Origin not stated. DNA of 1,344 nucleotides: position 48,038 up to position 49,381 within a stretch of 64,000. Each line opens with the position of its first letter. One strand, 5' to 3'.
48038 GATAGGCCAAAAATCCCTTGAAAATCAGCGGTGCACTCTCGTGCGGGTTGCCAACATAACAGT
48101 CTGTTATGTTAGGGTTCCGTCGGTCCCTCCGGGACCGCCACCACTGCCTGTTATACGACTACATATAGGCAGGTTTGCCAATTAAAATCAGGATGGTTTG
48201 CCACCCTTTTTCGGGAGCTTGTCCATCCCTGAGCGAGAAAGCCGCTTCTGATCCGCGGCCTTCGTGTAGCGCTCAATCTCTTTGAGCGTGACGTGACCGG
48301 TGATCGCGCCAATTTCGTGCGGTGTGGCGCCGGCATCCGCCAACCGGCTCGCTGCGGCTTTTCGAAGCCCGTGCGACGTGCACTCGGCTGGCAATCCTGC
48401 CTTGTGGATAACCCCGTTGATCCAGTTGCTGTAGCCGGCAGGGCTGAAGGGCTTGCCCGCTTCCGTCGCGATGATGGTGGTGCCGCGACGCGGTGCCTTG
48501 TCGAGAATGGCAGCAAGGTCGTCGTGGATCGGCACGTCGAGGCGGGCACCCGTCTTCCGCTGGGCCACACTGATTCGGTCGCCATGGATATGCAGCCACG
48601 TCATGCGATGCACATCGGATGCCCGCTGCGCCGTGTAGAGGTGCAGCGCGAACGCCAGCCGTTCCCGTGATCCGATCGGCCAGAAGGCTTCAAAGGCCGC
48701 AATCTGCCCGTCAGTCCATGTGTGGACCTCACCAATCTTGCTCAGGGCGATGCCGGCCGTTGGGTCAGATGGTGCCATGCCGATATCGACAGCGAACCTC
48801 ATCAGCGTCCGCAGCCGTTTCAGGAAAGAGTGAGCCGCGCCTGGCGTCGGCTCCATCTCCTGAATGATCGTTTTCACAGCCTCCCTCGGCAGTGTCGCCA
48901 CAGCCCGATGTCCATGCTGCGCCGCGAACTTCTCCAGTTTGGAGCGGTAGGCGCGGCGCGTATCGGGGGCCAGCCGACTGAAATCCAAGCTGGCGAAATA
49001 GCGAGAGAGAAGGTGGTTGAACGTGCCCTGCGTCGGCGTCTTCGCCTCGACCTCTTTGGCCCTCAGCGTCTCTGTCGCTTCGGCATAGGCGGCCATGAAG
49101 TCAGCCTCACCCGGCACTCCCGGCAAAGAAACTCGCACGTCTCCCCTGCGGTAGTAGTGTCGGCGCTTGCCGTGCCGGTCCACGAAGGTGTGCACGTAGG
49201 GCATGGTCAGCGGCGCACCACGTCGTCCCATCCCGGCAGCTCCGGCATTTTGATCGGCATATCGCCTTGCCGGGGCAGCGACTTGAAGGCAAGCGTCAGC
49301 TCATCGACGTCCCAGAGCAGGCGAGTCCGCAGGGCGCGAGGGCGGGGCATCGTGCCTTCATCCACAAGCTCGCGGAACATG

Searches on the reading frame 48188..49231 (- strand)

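Call 27: search_protein_families(library=pfam, proteins=[window:48188-49231:-], max_evalue=0.001)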
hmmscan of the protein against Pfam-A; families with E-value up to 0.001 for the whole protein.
window:48188-49231:- (347 aa): 2 families
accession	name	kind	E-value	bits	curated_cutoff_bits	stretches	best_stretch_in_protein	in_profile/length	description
PF00589.27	Phage_integrase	-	2.9e-18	66.6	27.1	1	185-328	19-171/172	Phage integrase family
PF22022.2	Phage_int_M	-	0.00031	21.4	27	1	74-160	4-92/96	Phage integrase central domain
